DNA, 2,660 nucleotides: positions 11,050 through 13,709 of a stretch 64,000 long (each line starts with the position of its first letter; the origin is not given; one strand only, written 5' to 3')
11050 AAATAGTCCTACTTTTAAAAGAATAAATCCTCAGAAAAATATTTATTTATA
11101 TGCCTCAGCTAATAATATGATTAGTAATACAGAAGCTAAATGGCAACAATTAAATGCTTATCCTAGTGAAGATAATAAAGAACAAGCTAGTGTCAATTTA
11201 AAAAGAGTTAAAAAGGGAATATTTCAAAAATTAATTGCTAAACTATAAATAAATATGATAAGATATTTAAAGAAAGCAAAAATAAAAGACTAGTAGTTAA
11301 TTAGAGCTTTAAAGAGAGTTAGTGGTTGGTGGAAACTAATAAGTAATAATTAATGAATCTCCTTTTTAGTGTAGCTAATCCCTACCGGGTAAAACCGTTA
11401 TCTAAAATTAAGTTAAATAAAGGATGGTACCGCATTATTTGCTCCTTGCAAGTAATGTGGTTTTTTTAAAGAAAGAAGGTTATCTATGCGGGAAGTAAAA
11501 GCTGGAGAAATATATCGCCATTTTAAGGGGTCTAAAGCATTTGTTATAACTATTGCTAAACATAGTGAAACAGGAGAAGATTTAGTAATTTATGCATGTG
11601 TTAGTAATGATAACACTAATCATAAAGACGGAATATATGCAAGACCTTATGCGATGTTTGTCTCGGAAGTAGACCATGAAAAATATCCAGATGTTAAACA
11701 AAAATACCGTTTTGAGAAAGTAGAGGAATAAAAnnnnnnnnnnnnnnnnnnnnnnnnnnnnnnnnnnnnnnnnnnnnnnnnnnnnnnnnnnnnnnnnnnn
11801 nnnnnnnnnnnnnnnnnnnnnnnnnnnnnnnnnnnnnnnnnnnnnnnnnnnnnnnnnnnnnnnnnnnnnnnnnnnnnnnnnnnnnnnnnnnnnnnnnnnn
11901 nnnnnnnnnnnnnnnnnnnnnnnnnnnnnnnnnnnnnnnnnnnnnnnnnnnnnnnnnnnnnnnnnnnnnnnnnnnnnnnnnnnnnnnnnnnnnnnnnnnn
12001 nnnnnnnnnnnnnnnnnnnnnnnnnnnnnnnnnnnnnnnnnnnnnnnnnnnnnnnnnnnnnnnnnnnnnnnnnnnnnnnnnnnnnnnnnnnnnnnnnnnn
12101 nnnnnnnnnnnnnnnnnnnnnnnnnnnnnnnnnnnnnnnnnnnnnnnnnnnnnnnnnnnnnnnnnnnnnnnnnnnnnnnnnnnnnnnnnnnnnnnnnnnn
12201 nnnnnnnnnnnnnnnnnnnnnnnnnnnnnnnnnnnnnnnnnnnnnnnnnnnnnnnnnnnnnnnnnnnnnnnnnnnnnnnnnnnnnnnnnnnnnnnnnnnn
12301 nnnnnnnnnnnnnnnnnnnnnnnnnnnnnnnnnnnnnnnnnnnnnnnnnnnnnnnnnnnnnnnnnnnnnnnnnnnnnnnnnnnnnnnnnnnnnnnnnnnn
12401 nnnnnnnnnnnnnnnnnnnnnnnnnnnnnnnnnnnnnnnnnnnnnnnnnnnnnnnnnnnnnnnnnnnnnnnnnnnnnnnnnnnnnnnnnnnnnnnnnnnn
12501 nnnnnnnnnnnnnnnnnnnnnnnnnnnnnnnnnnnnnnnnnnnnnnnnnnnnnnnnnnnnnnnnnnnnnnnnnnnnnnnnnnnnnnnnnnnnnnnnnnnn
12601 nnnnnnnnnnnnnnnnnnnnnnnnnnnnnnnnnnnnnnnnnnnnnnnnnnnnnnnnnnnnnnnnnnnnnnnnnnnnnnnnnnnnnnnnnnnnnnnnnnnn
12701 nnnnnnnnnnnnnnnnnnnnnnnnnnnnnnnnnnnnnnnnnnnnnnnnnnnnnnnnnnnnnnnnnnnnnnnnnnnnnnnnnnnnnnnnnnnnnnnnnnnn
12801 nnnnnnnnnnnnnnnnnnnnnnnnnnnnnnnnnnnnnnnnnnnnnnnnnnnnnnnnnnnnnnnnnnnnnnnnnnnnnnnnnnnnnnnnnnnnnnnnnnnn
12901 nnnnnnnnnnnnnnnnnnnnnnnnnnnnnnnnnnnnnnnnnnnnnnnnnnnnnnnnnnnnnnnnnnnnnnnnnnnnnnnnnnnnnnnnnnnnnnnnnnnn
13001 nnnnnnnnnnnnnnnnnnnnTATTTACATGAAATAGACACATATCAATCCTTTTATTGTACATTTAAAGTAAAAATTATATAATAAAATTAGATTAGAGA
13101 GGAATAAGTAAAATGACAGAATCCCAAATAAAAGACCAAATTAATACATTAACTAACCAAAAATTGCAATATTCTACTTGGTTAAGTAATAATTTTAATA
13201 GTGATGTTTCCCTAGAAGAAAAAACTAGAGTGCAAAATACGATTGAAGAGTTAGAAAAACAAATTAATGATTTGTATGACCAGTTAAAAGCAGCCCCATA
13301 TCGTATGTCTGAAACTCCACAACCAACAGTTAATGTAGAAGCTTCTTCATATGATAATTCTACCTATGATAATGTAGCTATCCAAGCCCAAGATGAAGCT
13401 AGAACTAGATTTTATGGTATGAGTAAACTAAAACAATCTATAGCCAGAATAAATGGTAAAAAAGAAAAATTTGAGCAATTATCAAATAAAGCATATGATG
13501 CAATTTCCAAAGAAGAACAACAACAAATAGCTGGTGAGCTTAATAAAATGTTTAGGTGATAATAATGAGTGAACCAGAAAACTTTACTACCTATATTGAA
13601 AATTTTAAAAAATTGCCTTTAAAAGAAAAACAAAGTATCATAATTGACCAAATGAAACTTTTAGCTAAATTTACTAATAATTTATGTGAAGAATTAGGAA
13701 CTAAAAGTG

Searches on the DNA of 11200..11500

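Call 78: search_rna_families(source=window, start=11200, end=11500, threshold=evalue, max_evalue=1)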
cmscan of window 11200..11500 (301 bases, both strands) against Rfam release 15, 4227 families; matches with E-value up to 1: 3.
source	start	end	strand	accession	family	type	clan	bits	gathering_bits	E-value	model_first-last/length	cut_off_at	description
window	11270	11449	+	RF00230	T-box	Cis-reg; leader;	-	87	93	7.9e-20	1-219/219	no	T-box leader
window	11377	11466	+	RF00515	PyrR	Cis-reg;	-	21.7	54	0.67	1-115/115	no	PyrR binding site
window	11414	11470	+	RF02430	SpF19_sRNA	Gene; sRNA;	-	19.1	60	0.59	1-99/99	no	Streptococcus sRNA SpF19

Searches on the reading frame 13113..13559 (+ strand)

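Call 14: search_protein_families(library=pfam, proteins=[window:13113-13559:+])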
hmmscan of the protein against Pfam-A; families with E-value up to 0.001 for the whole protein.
window:13113-13559:+ (148 aa): 0 families

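Call 46: search_protein_families(library=pfam, proteins=[window:13113-13559:+], max_evalue=1)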
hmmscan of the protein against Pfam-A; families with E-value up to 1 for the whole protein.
window:13113-13559:+ (148 aa): 12 families
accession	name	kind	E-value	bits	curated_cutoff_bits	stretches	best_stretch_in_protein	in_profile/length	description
PF16830.10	NBD94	-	0.0013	19.6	25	1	9-59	37-85/91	Nucleotide-Binding Domain 94 of RH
PF14282.11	FlxA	-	0.005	17.4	26.3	1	2-82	11-89/101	FlxA-like protein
PF05549.16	Allexi_40kDa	-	0.0052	16.8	26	1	4-113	81-193/271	Allexivirus 40kDa protein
PF20282.3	CTD6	-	0.0079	17.1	26.4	1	86-146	30-89/130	C-terminal domain 6 of the ABC-three component (ABC-3C) systems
PF12296.13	HsbA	-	0.063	14.2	33.5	0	29-60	57-87/121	Hydrophobic surface binding protein A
PF09177.16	STX6_10_61_N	-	0.077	14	29.4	1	4-61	8-67/99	Syntaxin 6/10/61, N-terminal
PF04102.17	SlyX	-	0.23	12.6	30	1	38-69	27-58/67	SlyX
PF22709.1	Mu_Gam-Sipho_Gp157-TOTE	-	0.28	11.5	27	1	36-59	14-37/63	Mu Gam/Sipho_Gp157-like domain of the TOTE conflict systems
PF02996.22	Prefoldin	-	0.43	11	23.2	0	36-66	85-115/120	Prefoldin subunit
PF13600.11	DUF4140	-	0.62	11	27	0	28-61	58-91/98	N-terminal domain of unknown function (DUF4140)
PF16326.10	ABC_tran_CTD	-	0.64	10.7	32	1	5-57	12-63/69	ABC transporter C-terminal domain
PF17675.6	APG6_N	-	0.85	10.5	45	1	4-61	12-72/132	Apg6 coiled-coil region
